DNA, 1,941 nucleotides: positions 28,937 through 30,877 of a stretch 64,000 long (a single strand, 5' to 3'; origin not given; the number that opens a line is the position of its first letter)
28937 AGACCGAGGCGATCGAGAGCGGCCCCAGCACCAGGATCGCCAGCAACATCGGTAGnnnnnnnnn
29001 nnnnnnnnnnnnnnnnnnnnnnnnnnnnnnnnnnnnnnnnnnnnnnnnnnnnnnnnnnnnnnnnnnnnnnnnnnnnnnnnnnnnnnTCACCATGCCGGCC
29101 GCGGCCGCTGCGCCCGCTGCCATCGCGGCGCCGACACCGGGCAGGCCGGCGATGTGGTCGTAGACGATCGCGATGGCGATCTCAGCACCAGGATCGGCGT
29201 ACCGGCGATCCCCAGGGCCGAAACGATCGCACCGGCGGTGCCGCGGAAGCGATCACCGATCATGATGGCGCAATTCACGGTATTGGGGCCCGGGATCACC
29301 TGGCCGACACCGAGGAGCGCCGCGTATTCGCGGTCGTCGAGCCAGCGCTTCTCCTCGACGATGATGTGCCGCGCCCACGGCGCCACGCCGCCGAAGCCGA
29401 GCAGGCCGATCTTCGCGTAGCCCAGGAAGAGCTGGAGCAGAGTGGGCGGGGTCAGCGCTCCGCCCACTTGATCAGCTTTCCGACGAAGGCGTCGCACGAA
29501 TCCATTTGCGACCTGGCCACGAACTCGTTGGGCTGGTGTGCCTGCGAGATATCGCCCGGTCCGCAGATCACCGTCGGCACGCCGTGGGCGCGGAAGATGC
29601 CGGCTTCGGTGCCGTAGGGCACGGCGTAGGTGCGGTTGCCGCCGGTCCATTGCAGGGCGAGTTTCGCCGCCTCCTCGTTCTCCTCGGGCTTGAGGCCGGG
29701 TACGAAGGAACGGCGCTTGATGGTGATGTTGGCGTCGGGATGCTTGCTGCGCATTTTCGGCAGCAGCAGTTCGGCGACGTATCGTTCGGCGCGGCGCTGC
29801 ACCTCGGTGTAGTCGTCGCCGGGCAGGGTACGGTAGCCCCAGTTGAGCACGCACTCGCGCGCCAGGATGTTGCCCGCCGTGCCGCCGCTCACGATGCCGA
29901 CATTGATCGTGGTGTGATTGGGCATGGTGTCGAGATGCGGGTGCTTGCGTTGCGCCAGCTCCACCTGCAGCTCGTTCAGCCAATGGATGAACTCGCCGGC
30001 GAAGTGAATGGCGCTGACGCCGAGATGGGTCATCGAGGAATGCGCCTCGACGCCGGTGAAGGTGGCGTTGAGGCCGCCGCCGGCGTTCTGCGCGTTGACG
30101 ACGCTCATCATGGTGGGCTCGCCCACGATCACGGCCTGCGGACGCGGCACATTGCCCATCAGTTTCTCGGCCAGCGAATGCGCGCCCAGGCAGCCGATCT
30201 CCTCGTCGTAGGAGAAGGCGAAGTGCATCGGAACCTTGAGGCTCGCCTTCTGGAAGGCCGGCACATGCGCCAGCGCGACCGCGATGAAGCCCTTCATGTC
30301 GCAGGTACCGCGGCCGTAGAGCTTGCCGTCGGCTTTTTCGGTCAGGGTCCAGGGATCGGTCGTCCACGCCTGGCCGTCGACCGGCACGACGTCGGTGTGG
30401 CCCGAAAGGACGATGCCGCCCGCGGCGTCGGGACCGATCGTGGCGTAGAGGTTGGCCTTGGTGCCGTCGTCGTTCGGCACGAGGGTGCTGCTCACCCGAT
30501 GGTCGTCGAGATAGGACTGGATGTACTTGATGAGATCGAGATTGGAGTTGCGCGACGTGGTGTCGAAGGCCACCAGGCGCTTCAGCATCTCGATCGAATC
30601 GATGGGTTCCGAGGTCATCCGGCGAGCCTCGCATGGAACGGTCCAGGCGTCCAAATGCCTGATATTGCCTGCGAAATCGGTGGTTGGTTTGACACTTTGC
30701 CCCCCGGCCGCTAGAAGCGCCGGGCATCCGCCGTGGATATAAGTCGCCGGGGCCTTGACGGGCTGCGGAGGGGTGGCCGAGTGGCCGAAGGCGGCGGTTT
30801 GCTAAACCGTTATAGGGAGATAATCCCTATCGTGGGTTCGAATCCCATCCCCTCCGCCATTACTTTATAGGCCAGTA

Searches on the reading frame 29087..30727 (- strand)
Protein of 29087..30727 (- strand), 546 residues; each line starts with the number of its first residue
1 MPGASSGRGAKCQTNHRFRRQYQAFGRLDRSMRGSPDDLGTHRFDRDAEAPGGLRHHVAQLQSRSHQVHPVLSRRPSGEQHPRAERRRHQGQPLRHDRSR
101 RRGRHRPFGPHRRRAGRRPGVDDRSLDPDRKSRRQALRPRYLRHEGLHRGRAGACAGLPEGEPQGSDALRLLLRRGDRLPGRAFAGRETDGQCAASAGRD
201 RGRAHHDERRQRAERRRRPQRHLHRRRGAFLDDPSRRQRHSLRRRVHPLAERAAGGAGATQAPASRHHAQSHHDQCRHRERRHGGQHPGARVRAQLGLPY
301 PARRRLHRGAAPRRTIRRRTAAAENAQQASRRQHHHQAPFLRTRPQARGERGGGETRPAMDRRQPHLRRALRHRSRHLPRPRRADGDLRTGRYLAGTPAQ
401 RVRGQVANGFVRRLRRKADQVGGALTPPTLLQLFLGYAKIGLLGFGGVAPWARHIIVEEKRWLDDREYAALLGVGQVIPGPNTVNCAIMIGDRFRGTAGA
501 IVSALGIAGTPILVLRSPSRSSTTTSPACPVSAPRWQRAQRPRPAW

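Call 7: search_protein_families(library=pfam, proteins=[window:29087-30727:-], max_evalue=0.01)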
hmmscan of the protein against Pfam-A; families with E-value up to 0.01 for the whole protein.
window:29087-30727:- (546 aa): 1 family
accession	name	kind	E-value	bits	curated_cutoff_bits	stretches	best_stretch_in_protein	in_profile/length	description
PF02417.20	Chromate_transp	-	5.2e-20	72.6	28.6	1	431-514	1-87/166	Chromate transporter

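Call 8: search_protein_families(library=ncbifam, proteins=[window:29087-30727:-], max_evalue=0.01)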
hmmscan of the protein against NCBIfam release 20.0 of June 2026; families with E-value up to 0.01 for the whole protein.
window:29087-30727:- (546 aa): 3 families
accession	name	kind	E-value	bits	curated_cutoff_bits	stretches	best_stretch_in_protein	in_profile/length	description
TIGR00937.1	2A51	subfamily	5.3e-14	52.6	171.7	1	439-507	3-74/368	chromate efflux transporter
NF053759.1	ChrTpChrBBac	equivalog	4.2e-11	42.9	250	1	432-505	3-79/180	chromate efflux transporter ChrB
NF053760.1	ChrTpChrABac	equivalog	3.7e-06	27.3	250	1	430-506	3-82/178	chromate efflux transporter ChrA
